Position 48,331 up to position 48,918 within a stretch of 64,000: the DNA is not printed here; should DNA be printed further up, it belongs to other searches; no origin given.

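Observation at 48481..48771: Nif11-like double-glycine leader attached to a predicted zinc-ribbon core, with no visible maturation or export genes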

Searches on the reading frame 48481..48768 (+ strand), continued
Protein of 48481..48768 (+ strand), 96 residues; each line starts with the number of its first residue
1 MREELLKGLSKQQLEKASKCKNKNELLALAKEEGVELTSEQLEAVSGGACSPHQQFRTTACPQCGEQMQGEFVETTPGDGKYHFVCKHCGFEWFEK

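Call 48: search_solved_structures(query=L001:14964-16358:+, max_evalue=0.001)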
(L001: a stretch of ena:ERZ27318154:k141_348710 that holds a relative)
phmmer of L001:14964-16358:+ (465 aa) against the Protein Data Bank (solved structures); distinct sequences matched with E-value up to 0.001: 13.
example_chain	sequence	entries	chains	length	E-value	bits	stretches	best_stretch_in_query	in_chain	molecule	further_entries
6efn_A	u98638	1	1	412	1.2e-09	40.7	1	82-261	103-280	Sporulation killing factor maturation protein SkfB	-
7tol_A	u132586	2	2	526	4.4e-07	32.2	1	90-228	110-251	glycerol dibiphytanyl glycerol tetraether - macrocyclic archaeol synthase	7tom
7vob_C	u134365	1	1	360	4.8e-07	32.1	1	94-259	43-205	Cytosylglucuronate decarboxylase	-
7voc_C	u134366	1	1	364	4.9e-07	32.1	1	94-259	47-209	Cytosylglucuronate decarboxylase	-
9dfn_A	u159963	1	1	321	5.9e-06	28.5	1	89-243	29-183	Radical SAM core domain-containing protein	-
9dfu_A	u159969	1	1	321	1e-05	27.7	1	90-243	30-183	Radical SAM core domain-containing protein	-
1tv7_A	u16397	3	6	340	1.5e-05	27.1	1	90-252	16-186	Molybdenum cofactor biosynthesis protein A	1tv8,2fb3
2fb2_A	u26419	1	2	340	2.4e-05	26.5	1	90-252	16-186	Molybdenum cofactor biosynthesis protein A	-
8wm2_A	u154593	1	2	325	5.2e-05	25.4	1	91-187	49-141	Fe-S radical SAM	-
8ai6_A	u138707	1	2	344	0.00027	23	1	86-202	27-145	Putative peptide biosynthesis protein YydG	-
8ai3_A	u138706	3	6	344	0.00028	23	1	86-202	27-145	Putative peptide biosynthesis protein YydG | Radical SAM core domain-containing protein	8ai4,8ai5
8ai1_A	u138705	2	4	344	0.00028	23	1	86-202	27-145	Putative peptide biosynthesis protein YydG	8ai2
6y1x_A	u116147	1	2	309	0.00068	21.7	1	81-187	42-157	Radical SAM domain protein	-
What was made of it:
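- Closest known: Radical-SAM/SPASM-modified Cys-rich RiPPs. Same: The nearest solved radical-SAM relative is the sactipeptide enzyme SkfB (call 48).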

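Call 49: search_solved_structures(query=L001:13773-14957:+, max_evalue=1)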
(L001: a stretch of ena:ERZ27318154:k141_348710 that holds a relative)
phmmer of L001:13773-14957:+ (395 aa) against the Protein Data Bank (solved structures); distinct sequences matched with E-value up to 1: 0.

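Call 78: search_protein_representatives(alignment_id=A2)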
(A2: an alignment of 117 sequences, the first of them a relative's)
Query: 117 sequences, 95 profile positions. Proteins with E-value up to 0.001 (for the whole library): 2940; up to 1e-10: 438; up to 1e-30: 4. The best 150 are listed.
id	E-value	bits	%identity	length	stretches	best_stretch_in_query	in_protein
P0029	5.3e-36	138.8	-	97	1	1-95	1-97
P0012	1.4e-35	137.4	-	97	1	1-95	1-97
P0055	3.7e-34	132.9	-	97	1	1-94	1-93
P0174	2.0e-31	124.1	-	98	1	2-94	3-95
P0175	5.8e-30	119.4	-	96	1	1-93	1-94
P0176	8.7e-30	118.9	-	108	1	1-93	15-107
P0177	1.3e-29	118.3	-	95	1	1-93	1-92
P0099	1.2e-28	115.2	-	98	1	1-93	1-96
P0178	1.7e-28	114.8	-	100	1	1-95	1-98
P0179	2.4e-28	114.3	-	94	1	1-93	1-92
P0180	2.5e-28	114.2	-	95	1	1-94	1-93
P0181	2.8e-28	114.0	-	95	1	1-93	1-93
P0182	3.5e-28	113.7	-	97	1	1-93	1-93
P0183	6.8e-28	112.8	-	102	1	1-93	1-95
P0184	2.5e-27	111.0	-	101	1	1-94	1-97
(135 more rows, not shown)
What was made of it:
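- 2,940 representative clusters at E<=1e-3 and 438 at E<=1e-10 (call 78).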

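Call 82: search_protein_families(library=padloc, proteins=[window:48481-48768:+, L010:10264-11157:+], max_evalue=0.01)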
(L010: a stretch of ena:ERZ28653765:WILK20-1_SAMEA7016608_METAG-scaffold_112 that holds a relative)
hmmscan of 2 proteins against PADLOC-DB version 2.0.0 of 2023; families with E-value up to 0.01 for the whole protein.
window:48481-48768:+ (96 aa): 0 families

L010:10264-11157:+ (298 aa): 9 families
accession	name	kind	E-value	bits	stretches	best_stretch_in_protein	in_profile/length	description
PDLC02301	AbiEii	-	4.5e-12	44.1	1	69-295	60-286/291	AbiEii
PDLC02291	AbiEii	-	1.7e-11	42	1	71-236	55-215/310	AbiEii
PDLC02288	AbiEii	-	2.4e-08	31.2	1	63-238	43-221/294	AbiEii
PDLC02295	AbiEii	-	1.3e-07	29.2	1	70-235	39-205/261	AbiEii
PDLC02312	AbiEii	-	2.9e-06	24.6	1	60-104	39-83/299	AbiEii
PDLC02326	AbiEii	-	0.0001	20.4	1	60-99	34-73/133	AbiEii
PDLC02308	AbiEii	-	0.0013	16.4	1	69-100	25-57/279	AbiEii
PDLC02314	AbiEii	-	0.002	15.5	1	70-119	50-98/290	AbiEii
PDLC02310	AbiEii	-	0.0056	14.1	0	74-247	43-216/265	AbiEii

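Call 84: find_related_loci(query=A2, collection=viral_contigs, flank=8000)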
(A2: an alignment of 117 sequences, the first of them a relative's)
Query A2 (96 aa) in viral_contigs; peptide patterns used: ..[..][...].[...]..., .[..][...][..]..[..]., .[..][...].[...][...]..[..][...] (x = any residue, [..] = any of these).
427 stretches matched a pattern, but none encodes a relative of the query by tblastn (E <= 1e-3).

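Call 85: search_dna_similar(query=window:48481-48768:+, collection=phages, mode=protein, max_evalue=0.001)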
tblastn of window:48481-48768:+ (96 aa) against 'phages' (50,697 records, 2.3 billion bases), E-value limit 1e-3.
No match.

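Call 86: search_dna_similar(query=window:48481-48768:+, collection=plasmids, mode=protein, max_evalue=0.001)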
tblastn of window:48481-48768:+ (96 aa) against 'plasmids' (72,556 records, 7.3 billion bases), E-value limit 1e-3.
No match.
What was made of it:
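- No relatives occur on phages, plasmids or viral contigs (calls 84-86).
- Tried and rejected: No relatives occur in IMG/VR, GenBank phages or PLSDB (calls 84-86).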
